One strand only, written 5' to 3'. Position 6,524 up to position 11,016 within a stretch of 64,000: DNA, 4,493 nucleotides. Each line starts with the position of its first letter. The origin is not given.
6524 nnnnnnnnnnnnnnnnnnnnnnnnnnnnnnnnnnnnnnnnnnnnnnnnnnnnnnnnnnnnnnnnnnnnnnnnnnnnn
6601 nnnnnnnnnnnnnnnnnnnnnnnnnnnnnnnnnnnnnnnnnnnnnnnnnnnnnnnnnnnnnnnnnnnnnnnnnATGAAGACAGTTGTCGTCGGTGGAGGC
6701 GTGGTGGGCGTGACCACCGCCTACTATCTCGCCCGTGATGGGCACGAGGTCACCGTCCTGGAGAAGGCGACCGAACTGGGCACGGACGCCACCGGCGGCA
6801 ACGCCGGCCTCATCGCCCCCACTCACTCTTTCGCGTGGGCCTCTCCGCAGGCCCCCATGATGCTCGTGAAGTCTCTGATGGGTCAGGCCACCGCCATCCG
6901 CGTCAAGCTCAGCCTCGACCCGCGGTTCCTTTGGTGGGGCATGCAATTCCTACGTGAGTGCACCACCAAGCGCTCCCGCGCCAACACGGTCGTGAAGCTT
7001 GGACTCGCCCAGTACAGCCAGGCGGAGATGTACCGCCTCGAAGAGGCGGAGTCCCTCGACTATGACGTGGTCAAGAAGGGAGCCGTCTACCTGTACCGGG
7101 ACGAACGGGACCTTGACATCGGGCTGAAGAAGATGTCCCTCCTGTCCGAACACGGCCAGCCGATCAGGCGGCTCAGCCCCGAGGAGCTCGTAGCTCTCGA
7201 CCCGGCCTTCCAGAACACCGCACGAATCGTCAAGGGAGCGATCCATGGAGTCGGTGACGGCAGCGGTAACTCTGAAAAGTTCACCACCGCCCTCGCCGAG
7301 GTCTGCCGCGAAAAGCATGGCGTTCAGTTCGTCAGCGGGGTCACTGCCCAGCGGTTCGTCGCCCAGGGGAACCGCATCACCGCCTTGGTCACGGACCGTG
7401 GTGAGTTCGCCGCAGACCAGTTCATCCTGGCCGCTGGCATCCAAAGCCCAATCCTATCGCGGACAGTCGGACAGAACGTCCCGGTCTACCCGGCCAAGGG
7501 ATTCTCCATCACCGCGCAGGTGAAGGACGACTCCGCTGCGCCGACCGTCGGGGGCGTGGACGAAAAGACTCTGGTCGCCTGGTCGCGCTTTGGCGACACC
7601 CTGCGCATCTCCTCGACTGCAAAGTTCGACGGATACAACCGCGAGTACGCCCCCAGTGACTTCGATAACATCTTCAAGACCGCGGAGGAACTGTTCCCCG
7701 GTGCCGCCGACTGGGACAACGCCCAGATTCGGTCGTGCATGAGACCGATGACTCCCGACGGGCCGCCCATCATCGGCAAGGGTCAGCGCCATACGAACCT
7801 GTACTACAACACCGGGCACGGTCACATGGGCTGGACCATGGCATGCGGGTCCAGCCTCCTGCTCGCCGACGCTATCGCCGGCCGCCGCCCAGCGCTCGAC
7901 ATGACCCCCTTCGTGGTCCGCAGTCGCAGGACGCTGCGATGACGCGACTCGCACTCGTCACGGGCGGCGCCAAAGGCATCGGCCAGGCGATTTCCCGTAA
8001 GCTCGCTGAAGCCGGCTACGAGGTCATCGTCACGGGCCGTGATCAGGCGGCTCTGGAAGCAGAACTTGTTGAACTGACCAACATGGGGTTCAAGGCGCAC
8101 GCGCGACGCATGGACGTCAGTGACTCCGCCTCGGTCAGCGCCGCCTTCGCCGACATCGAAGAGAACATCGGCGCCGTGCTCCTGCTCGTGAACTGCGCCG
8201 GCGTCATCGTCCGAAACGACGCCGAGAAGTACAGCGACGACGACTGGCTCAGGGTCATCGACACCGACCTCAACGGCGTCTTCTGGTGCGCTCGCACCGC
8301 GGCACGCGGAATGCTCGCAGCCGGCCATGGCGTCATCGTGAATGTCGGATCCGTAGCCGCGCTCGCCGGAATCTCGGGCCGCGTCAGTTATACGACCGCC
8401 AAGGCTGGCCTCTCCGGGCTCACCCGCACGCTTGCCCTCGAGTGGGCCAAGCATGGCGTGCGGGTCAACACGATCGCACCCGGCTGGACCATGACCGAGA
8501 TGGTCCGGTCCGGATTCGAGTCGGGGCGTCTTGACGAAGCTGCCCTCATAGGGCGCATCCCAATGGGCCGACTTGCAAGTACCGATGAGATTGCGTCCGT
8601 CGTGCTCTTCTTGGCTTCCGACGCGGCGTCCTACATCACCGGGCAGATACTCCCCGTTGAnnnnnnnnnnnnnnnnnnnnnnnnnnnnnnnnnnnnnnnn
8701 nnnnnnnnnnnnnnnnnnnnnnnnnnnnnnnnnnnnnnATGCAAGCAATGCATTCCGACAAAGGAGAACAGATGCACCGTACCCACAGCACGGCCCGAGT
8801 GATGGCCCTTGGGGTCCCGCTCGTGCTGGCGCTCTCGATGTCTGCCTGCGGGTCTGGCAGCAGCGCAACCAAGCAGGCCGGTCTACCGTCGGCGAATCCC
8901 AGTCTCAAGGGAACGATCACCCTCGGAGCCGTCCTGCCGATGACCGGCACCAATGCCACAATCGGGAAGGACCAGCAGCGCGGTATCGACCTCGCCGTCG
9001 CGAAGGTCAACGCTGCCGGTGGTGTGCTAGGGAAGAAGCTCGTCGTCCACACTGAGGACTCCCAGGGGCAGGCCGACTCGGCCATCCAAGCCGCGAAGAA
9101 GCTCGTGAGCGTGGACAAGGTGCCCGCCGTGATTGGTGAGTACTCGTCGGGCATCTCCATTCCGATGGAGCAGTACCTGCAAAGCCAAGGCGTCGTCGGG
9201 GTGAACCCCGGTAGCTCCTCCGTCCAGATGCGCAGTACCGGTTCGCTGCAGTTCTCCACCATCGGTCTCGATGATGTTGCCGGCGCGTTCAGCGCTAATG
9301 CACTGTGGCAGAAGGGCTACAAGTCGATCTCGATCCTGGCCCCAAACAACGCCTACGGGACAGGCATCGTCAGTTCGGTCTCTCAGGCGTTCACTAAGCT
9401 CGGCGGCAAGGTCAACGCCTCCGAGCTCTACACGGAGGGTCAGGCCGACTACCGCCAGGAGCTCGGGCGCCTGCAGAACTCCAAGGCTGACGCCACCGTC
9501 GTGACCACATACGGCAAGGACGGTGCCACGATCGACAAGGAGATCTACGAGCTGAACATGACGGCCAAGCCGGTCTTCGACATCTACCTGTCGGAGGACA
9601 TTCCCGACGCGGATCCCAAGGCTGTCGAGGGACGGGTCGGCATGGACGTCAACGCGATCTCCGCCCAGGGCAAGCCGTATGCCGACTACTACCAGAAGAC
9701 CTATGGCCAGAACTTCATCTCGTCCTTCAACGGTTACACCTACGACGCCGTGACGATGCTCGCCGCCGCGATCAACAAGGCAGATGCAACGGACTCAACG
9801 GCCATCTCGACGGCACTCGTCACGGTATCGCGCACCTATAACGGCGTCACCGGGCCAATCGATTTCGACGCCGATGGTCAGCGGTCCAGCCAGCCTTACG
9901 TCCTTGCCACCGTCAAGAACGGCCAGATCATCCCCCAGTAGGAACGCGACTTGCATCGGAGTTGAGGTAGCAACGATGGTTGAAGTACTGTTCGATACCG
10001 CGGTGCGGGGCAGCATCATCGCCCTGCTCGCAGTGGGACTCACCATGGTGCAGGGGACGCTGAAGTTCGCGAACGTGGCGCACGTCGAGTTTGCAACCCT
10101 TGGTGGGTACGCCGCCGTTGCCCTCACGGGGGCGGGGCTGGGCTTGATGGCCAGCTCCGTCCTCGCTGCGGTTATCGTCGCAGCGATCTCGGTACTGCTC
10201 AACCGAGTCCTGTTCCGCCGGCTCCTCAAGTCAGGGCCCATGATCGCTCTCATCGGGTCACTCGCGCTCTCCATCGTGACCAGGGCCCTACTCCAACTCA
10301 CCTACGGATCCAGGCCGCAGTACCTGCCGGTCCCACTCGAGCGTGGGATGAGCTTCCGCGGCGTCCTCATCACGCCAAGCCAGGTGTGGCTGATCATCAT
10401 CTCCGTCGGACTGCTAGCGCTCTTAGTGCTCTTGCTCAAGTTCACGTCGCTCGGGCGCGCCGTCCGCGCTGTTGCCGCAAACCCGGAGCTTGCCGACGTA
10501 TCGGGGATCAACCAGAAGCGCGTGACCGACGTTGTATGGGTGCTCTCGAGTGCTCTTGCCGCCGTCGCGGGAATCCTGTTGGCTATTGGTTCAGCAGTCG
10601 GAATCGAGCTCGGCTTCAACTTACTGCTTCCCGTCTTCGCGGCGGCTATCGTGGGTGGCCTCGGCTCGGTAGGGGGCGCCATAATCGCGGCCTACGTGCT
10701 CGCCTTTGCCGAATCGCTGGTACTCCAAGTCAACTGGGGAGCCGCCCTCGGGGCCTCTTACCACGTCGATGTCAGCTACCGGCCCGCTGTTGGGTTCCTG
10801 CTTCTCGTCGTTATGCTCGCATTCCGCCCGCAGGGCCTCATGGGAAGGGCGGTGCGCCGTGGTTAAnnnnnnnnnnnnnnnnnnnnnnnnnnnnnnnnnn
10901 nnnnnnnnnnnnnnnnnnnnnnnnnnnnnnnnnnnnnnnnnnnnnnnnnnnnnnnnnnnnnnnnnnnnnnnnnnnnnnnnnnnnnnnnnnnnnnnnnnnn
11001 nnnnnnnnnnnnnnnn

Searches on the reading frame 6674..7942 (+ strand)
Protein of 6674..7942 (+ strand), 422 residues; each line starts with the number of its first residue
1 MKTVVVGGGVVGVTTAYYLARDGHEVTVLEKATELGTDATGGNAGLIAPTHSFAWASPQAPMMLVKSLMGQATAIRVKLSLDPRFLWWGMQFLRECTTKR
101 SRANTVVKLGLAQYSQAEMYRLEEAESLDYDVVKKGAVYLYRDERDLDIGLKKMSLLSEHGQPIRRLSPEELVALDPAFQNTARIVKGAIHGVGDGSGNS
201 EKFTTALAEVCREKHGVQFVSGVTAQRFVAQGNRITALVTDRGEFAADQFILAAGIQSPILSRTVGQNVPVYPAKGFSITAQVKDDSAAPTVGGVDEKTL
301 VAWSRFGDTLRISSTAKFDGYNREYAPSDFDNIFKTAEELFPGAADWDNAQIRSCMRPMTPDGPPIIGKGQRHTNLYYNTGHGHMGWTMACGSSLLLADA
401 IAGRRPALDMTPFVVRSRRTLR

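Call 106: search_protein_families(library=pfam, proteins=[window:6674-7942:+], max_evalue=0.00001)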
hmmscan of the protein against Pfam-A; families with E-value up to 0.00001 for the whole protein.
window:6674-7942:+ (422 aa): 6 families
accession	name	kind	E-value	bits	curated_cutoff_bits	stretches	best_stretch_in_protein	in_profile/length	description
PF01266.30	DAO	-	2.4e-66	225.1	27.9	1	3-399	2-352/353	FAD dependent oxidoreductase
PF07992.20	Pyr_redox_2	-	1e-09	38.7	26.1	0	2-36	144-178/291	Pyridine nucleotide-disulphide oxidoreductase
PF13450.12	NAD_binding_8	-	5.6e-09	36.6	21.9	1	5-41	1-37/68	NAD(P)-binding Rossmann-like domain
PF03486.20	HI0933_like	-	2e-07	31.1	50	0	2-38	2-38/244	HI0933-like protein Rossmann domain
PF00070.33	Pyr_redox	-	3e-06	28.1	22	0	2-36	1-35/82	Pyridine nucleotide-disulphide oxidoreductase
PF12831.13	FAD_oxidored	-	3e-06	27.3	27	0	4-51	3-50/416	FAD dependent oxidoreductase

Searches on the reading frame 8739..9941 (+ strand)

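Call 106: search_protein_families(library=pfam, proteins=[window:8739-9941:+], max_evalue=0.00001)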
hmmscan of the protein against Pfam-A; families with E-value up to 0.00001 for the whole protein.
window:8739-9941:+ (400 aa): 4 families
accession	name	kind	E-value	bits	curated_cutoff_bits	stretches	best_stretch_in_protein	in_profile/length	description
PF13458.12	Peripla_BP_6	-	1.1e-50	173.7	31.7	1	59-395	1-342/343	Periplasmic binding protein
PF01094.35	ANF_receptor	-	4.8e-30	105.2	25.4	1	83-389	6-347/353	Receptor family ligand binding region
PF13433.12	Peripla_BP_5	-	4.1e-18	66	27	1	62-137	3-78/363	Periplasmic binding protein domain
PF04348.19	LppC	-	2e-07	30.4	28.8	1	63-253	222-407/563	LppC putative lipoprotein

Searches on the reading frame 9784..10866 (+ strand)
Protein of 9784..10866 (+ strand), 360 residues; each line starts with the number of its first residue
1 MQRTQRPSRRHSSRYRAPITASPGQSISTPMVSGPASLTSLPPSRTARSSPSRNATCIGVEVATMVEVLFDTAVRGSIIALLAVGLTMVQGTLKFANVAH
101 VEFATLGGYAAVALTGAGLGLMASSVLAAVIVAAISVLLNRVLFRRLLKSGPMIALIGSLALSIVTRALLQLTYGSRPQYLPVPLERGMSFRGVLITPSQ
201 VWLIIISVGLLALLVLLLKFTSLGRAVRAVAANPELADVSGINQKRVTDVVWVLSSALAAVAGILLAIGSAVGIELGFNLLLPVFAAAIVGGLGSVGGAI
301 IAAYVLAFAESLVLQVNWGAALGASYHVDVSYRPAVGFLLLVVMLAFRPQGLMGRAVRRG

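Call 106: search_protein_families(library=pfam, proteins=[window:9784-10866:+], max_evalue=0.00001)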
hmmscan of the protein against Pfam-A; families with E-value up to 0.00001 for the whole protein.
window:9784-10866:+ (360 aa): 1 family
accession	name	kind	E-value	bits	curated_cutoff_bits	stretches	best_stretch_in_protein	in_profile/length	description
PF02653.21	BPD_transp_2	-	5.5e-33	114.7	26.8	1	69-344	2-268/269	Branched-chain amino acid transport system / permease component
